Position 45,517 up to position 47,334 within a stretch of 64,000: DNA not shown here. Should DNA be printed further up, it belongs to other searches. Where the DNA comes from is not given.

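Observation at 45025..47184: PAP2 lipid phosphatase fused to an ArnT/PMT-like membrane glycosyltransferase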

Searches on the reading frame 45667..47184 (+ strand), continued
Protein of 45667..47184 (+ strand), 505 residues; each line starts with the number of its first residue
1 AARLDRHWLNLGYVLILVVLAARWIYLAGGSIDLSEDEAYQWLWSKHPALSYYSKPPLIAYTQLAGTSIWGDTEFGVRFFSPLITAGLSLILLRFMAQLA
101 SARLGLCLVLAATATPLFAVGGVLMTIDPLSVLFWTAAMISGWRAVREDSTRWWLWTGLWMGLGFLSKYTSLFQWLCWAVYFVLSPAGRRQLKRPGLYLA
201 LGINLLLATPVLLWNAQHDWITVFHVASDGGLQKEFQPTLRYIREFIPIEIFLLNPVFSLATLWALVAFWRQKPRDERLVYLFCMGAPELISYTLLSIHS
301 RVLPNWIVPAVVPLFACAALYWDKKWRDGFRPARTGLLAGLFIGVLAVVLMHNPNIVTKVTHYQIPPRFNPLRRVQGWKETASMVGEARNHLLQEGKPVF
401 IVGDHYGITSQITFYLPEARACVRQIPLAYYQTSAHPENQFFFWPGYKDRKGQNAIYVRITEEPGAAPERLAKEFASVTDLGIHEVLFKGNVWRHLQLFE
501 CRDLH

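Call 58: find_encoding_contigs(protein=P0237, flank=7000, max_places=2)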
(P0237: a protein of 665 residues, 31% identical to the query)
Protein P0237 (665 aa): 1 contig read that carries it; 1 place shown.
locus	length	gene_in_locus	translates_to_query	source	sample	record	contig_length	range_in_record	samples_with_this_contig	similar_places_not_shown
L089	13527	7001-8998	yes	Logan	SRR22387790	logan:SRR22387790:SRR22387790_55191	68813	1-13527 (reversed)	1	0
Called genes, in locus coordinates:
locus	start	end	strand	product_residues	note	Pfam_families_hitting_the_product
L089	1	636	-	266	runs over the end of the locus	PF04909:Amidohydro_2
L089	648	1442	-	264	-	PF01569:PAP2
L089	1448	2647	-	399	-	-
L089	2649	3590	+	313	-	PF19300:BPD_transp_1_N, PF00528:BPD_transp_1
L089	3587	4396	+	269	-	PF00528:BPD_transp_1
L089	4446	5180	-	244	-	PF21157:DksA_N, PF01258:zf-dskA_traR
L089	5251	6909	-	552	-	PF00474:SSF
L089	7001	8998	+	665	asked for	PF01569:PAP2, PF13231:PMT_2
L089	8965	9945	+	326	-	PF00535:Glycos_transf_2, PF10111:Glyco_tranf_2_2 (weak)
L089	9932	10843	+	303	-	PF03706:LPG_synthase_TM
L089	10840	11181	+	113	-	PF00072:Response_reg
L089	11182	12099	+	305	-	PF03706:LPG_synthase_TM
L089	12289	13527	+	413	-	?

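Call 61: search_protein_families(library=ncbifam, proteins=[L086:4390-5004:+, L086:5001-6512:+, L086:6522-7478:+, L086:7480-8424:+, L086:8421-9380:+, L089:8965-9945:+, L089:9932-10843:+, L082:5326-5988:+], max_evalue=0.001)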
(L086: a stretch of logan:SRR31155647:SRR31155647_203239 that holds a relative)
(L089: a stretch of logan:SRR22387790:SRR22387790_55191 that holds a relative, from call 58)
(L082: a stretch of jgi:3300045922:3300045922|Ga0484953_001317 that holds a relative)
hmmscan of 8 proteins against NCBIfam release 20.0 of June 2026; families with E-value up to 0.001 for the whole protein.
L086:4390-5004:+ (204 aa): 3 families
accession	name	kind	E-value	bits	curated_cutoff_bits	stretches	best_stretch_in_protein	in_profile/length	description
NF047884.1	UdeprDiPSep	equivalog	3.1e-17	63.1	250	1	7-163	28-182/188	undecaprenyl-diphosphatase SepP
NF008813.0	PRK11837.1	equivalog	1.2e-11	44.9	229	1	48-165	48-169/202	undecaprenyl-diphosphate phosphatase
NF007975.0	PRK10699.1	equivalog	1e-05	25.1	261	0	99-168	156-230/254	phosphatidylglycerophosphatase B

L086:5001-6512:+ (503 aa): 1 family
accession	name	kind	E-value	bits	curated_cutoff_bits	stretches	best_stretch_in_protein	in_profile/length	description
NF009784.2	PRK13279.1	equivalog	1.1e-05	24.3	567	1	45-211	52-221/539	lipid IV(A) 4-amino-4-deoxy-L-arabinosyltransferase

L086:6522-7478:+ (318 aa): 19 families
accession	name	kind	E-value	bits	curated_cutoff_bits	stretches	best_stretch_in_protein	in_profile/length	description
NF007986.1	PRK10714.1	equivalog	8.4e-75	251.7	529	1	5-316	7-315/316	undecaprenyl-phosphate 4-deoxy-4-formamido-L-arabinose transferase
NF047588.1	GlcsyltransPgfSStrep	equivalog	1.5e-48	165.6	500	1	5-310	2-303/308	glycosyltransferase PgfS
TIGR03937.1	PgaC_IcaA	equivalog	2.5e-20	72.8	422.3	1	5-108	46-146/407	poly-beta-1,6-N-acetyl-D-glucosamine synthase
TIGR04182.1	glyco_TIGR04182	equivalog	5.5e-16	58.8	325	1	6-300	2-288/293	S-layer glycoprotein N-glycosyltransferase AglJ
NF041875.1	EPS_EpsD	equivalog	2.3e-12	47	370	1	6-103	1-95/325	exopolysaccharide biosynthesis glycosyltransferase EpsD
NF007482.0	PRK10073.1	equivalog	2.5e-11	43.2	423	1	4-111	6-109/334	glycosyltransferase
NF047683.1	TeichurnBiosyTuaG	equivalog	1.6e-10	41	400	1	5-101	7-100/252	teichuronic acid biosynthesis protein TuaG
TIGR03965.1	mycofact_glyco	equivalog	3.7e-10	39.3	280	1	6-102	76-169/467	mycofactocin biosynthesis glycosyltransferase MftF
TIGR04283.1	glyco_like_mftF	equivalog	7.2e-09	35.6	182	1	6-108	1-93/221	TIGR04283 family arsenosugar biosynthesis glycosyltransferase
NF041391.1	DPhHxTase_Halo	equivalog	3.6e-08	32.7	375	1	13-170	4-154/213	dolichyl-phosphate hexose transferase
NF058614.1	PPMAGASynPpgS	equivalog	6.2e-08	32.3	370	1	8-171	4-167/226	polyprenyl-phospho-N-acetylgalactosaminyl synthase PpgS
NF038302.1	EPS_HpsE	equivalog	2.1e-07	30.2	300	1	4-101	1-100/307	hormogonium polysaccharide biosynthesis glycosyltransferase HpsE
NF010496.0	PRK13915.1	equivalog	2.7e-06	26.7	262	1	3-102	30-132/307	glucosyl-3-phosphoglycerate synthase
NF045692.1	OglycostaseCruG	equivalog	5.2e-06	25.6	600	1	5-119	42-161/386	2'-O-glycosyltransferase CruG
TIGR04242.1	nodulat_NodC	equivalog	1.2e-05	24.4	550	1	6-108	50-152/395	chitooligosaccharide synthase NodC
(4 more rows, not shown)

L086:7480-8424:+ (314 aa): 1 family
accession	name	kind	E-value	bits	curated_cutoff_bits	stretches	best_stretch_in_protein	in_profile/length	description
TIGR00374.1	TIGR00374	subfamily_domain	1e-22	81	43.2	1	15-293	4-295/323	flippase-like domain-containing protein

L086:8421-9380:+ (319 aa): 40 families (the best 25 are shown)
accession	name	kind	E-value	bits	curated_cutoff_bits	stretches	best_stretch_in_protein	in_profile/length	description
TIGR01179.1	galE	equivalog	6.2e-51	173.2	262.3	1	2-314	1-328/332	UDP-glucose 4-epimerase GalE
TIGR04180.1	EDH_00030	hypoth_equivalog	8.7e-48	162.9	475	1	3-298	1-296/297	NAD-dependent 4,6-dehydratase LegB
TIGR01181.1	dTDP_gluc_dehyt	equivalog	1.4e-47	162.4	365.1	1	2-313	1-313/321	dTDP-glucose 4,6-dehydratase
NF011728.1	PRK15181.1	equivalog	6.1e-38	130.7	760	1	2-316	17-342/348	Vi polysaccharide biosynthesis UDP-N-acetylglucosaminuronic acid C-4 epimerase TviC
NF007956.0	PRK10675.1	subfamily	6.9e-37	127.3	394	2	1-191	1-189/338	UDP-glucose 4-epimerase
TIGR02197.1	heptose_epim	equivalog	3.3e-32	111.9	274.6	1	3-313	1-315/316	ADP-glyceromanno-heptose 6-epimerase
TIGR02622.1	CDP_4_6_dhtase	equivalog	1.5e-27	96.7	278.45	1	2-170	6-172/352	CDP-glucose 4,6-dehydratase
NF007490.0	PRK10084.1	subfamily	9.3e-27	93.9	649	2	138-311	153-334/361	dTDP-glucose 4,6-dehydratase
NF007582.0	PRK10217.1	equivalog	3.1e-25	89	698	1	2-311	3-331/355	dTDP-glucose 4,6-dehydratase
NF042422.1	oxyalk_red_OleD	equivalog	1.6e-23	83.6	580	1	1-234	1-217/329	2-alkyl-3-oxoalkanoate reductase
TIGR03466.1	HpnA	hypoth_equivalog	1.7e-22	79.8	367.65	1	1-301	1-283/327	hopanoid-associated sugar epimerase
NF042423.1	oxyalk_red_Shew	equivalog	1.9e-21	76.5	580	1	2-231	10-220/331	2-alkyl-3-oxoalkanoate reductase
TIGR01472.1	gmd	equivalog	8e-21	74.6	415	1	3-229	3-236/342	GDP-mannose 4,6-dehydratase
NF043036.1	ErythonDh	equivalog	8.4e-20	71.2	325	1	1-201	1-199/321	D-erythronate dehydrogenase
NF047922.1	GDPFucSynFcl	equivalog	1.7e-19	70.4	500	1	58-311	35-301/308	GDP-L-fucose synthase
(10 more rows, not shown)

L089:8965-9945:+ (326 aa): 22 families
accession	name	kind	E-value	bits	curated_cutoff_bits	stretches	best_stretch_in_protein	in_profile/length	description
NF007986.1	PRK10714.1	equivalog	1.1e-66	225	529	1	15-323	7-312/316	undecaprenyl-phosphate 4-deoxy-4-formamido-L-arabinose transferase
NF047588.1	GlcsyltransPgfSStrep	equivalog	7e-48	163.4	500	1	15-320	2-303/308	glycosyltransferase PgfS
TIGR04182.1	glyco_TIGR04182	equivalog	1.2e-20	74.1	325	1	15-313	1-291/293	S-layer glycoprotein N-glycosyltransferase AglJ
TIGR03937.1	PgaC_IcaA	equivalog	2.6e-16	59.6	422.3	1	12-111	43-139/407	poly-beta-1,6-N-acetyl-D-glucosamine synthase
NF041875.1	EPS_EpsD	equivalog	5.4e-14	52.3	370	1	16-115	1-97/325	exopolysaccharide biosynthesis glycosyltransferase EpsD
NF007482.0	PRK10073.1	equivalog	1.3e-13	50.7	423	1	14-127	6-115/334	glycosyltransferase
NF047683.1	TeichurnBiosyTuaG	equivalog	2.7e-11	43.6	400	1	15-126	7-115/252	teichuronic acid biosynthesis protein TuaG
NF058614.1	PPMAGASynPpgS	equivalog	7.5e-11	41.9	370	1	15-183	1-171/226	polyprenyl-phospho-N-acetylgalactosaminyl synthase PpgS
TIGR03965.1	mycofact_glyco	equivalog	1.4e-09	37.3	280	1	13-113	73-170/467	mycofactocin biosynthesis glycosyltransferase MftF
NF045692.1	OglycostaseCruG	equivalog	1.8e-09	37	600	1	15-129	42-161/386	2'-O-glycosyltransferase CruG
NF038302.1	EPS_HpsE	equivalog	4.1e-09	35.8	300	1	14-128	1-117/307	hormogonium polysaccharide biosynthesis glycosyltransferase HpsE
NF041391.1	DPhHxTase_Halo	equivalog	1.5e-08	33.9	375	1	23-180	4-154/213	dolichyl-phosphate hexose transferase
TIGR04283.1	glyco_like_mftF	equivalog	2.4e-08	33.9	182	1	16-115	1-90/221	TIGR04283 family arsenosugar biosynthesis glycosyltransferase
TIGR04242.1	nodulat_NodC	equivalog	4.9e-07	29.1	550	1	10-127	44-161/395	chitooligosaccharide synthase NodC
NF010496.0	PRK13915.1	equivalog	5.8e-07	28.9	262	1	12-117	29-137/307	glucosyl-3-phosphoglycerate synthase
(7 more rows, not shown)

L089:9932-10843:+ (303 aa): 2 families
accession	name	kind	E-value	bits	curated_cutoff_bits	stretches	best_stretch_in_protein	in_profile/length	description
TIGR00374.1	TIGR00374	subfamily_domain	3.2e-14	53.1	43.2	2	16-162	2-154/323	flippase-like domain-containing protein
NF033480.1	bifunc_MprF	equivalog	1.2e-06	27.1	600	1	8-274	6-273/841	bifunctional lysylphosphatidylglycerol flippase/synthetase MprF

L082:5326-5988:+ (220 aa): 3 families
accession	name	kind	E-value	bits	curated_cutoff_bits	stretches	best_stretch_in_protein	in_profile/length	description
NF047884.1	UdeprDiPSep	equivalog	2.9e-07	30.5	250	1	24-183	41-183/188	undecaprenyl-diphosphatase SepP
NF007975.0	PRK10699.1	equivalog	5.3e-05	22.7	261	0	42-105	58-124/254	phosphatidylglycerophosphatase B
NF008813.0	PRK11837.1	equivalog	0.00083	19.3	229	1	144-201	129-182/202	undecaprenyl-diphosphate phosphatase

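Call 62: find_encoding_contigs(protein=P0181, flank=5000, max_places=2)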
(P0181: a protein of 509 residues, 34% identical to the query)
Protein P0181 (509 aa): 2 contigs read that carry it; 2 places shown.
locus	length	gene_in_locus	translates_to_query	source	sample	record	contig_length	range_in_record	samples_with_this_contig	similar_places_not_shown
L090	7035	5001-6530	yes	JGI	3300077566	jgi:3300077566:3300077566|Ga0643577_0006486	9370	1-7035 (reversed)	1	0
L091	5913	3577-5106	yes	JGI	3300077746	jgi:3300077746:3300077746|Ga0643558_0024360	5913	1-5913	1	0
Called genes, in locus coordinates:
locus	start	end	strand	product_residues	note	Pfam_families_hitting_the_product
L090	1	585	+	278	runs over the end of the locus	PF02591:Zn_ribbon_9, PF00359:PTS_EIIA_2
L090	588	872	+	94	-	-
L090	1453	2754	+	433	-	PF00501:AMP-binding, PF14535:AMP-binding_C_2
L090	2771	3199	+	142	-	PF01842:ACT (weak), PF13291:ACT_4 (faint), PF13710:ACT_5 (faint), PF19571:ACT_8, PF22629:ACT_AHAS_ss (faint)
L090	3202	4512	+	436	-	PF00501:AMP-binding, PF14535:AMP-binding_C_2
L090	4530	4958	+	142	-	PF01842:ACT (weak), PF13291:ACT_4 (faint), PF19571:ACT_8, PF22629:ACT_AHAS_ss (weak), PF01842:ACT (weak)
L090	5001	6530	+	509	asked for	PF13231:PMT_2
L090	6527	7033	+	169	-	?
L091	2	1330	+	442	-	?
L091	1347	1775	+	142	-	PF01842:ACT (weak), PF13291:ACT_4 (faint), PF19571:ACT_8, PF22629:ACT_AHAS_ss (faint)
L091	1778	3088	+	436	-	PF00501:AMP-binding, PF14535:AMP-binding_C_2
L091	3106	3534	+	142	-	PF01842:ACT (weak), PF13291:ACT_4 (faint), PF19571:ACT_8, PF22629:ACT_AHAS_ss (weak), PF01842:ACT (weak)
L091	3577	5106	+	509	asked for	PF13231:PMT_2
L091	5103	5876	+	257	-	PF02110:HK, PF01256:Carb_kinase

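Call 63: find_encoding_contigs(protein=P0204, flank=5000, max_places=2)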
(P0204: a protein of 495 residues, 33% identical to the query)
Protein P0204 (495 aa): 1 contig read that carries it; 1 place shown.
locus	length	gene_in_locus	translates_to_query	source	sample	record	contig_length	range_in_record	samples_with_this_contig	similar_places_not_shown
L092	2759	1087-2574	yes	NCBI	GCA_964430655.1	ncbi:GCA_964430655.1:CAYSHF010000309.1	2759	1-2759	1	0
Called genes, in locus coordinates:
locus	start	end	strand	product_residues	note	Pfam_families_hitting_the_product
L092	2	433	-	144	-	?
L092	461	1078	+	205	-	PF01569:PAP2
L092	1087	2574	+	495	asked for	PF13231:PMT_2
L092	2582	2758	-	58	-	?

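Call 64: find_encoding_contigs(protein=P0210, flank=6000, max_places=2)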
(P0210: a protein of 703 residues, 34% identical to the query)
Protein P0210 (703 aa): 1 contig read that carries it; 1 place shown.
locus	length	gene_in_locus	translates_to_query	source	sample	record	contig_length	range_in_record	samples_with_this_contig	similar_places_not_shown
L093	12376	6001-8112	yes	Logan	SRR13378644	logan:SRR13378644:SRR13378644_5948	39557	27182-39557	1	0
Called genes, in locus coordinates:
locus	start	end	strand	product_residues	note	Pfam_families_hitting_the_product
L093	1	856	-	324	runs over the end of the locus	PF01073:3Beta_HSD (weak), PF01370:Epimerase, PF04321:RmlD_sub_bind, PF07993:NAD_binding_4 (faint), PF16363:GDP_Man_Dehyd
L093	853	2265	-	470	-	PF00294:PfkB, PF08543:Phos_pyr_kin (weak), PF01467:CTP_transf_like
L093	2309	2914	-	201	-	PF13580:SIS_2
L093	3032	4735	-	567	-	PF13231:PMT_2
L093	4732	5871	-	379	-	PF13439:Glyco_transf_4, PF20706:GT4-conflict, PF00534:Glycos_transf_1, PF13692:Glyco_trans_1_4, PF13524:Glyco_trans_1_2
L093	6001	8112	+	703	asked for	PF14378:PAP2_3 (weak), PF01569:PAP2, PF02366:PMT, PF13231:PMT_2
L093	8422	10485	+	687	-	PF02366:PMT, PF13231:PMT_2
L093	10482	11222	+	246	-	PF13641:Glyco_tranf_2_3 (weak), PF00535:Glycos_transf_2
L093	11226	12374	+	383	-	?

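Call 65: find_encoding_contigs(protein=P0271, flank=6000, max_places=2)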
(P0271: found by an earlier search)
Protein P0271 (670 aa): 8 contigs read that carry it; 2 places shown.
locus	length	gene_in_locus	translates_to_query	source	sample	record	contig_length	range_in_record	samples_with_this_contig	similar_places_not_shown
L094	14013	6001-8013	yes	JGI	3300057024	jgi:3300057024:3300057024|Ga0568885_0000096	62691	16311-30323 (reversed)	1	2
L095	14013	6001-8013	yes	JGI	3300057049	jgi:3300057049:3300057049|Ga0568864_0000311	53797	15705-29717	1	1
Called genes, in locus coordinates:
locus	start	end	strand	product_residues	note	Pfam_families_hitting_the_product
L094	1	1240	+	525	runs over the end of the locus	PF00590:TP_methylase, PF02602:HEM4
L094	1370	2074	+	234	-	PF01553:Acyltransferase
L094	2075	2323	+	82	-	-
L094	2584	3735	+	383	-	PF13088:BNR_2, PF02012:BNR (faint)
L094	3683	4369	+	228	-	-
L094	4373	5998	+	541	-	PF02366:PMT, PF13231:PMT_2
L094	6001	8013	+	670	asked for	PF14378:PAP2_3 (weak), PF01569:PAP2, PF02366:PMT (weak), PF13231:PMT_2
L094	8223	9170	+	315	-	PF00535:Glycos_transf_2, PF10111:Glyco_tranf_2_2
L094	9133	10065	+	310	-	PF03706:LPG_synthase_TM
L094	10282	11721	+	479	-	PF00202:Aminotran_3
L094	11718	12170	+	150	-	-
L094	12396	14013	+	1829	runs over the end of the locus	PF28373:PilY1_homolog_dom, PF05345:He_PIG (weak), PF19077:Big_13 (faint), PF05345:He_PIG (weak)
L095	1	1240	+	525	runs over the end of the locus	PF00590:TP_methylase, PF02602:HEM4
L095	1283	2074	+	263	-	PF01553:Acyltransferase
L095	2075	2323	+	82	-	-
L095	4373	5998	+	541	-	PF02366:PMT, PF13231:PMT_2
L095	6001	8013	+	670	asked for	PF14378:PAP2_3 (weak), PF01569:PAP2, PF02366:PMT (weak), PF13231:PMT_2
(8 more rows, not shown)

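Call 81: find_encoding_contigs(protein=P0215, flank=6000, max_places=2)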
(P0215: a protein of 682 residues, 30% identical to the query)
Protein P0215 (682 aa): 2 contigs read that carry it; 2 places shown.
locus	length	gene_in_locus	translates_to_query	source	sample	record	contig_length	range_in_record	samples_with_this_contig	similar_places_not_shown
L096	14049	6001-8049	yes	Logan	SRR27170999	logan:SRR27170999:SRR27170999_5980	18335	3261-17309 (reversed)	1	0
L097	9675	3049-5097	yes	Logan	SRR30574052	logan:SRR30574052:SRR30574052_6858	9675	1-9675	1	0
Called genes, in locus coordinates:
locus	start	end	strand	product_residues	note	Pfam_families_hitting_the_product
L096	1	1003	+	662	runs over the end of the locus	PF00724:Oxidored_FMN, PF00070:Pyr_redox (faint), PF01946:Thi4 (faint), PF01134:GIDA (faint), PF01266:DAO (faint), PF01494:FAD_binding_3 (faint), PF07992:Pyr_redox_2, PF13450:NAD_binding_8, +2 more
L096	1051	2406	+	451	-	PF00291:PALP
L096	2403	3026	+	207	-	PF00697:PRAI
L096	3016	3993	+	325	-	-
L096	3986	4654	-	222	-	PF02872:5_nucleotid_C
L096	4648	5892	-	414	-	PF13439:Glyco_transf_4, PF13579:Glyco_trans_4_4, PF00534:Glycos_transf_1, PF13692:Glyco_trans_1_4, PF13524:Glyco_trans_1_2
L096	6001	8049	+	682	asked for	PF01569:PAP2, PF14378:PAP2_3 (weak), PF02366:PMT, PF13231:PMT_2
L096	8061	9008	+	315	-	PF00535:Glycos_transf_2, PF10111:Glyco_tranf_2_2, PF13641:Glyco_tranf_2_3 (weak)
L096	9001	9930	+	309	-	PF03706:LPG_synthase_TM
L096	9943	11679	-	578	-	-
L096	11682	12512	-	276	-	PF00561:Abhydrolase_1, PF03096:Ndr (weak), PF12146:Hydrolase_4, PF12697:Abhydrolase_6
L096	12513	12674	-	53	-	PF03966:Trm112p, PF08271:Zn_Ribbon_TF (weak)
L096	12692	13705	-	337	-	PF08240:ADH_N, PF16912:Glu_dehyd_C, PF00107:ADH_zinc_N, PF13602:ADH_zinc_N_2 (weak)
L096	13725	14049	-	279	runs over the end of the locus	PF12849:PBP_like_2, PF01547:SBP_bac_1 (faint), PF12727:PBP_like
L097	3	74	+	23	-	?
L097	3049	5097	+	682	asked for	PF01569:PAP2, PF14378:PAP2_3 (weak), PF02366:PMT, PF13231:PMT_2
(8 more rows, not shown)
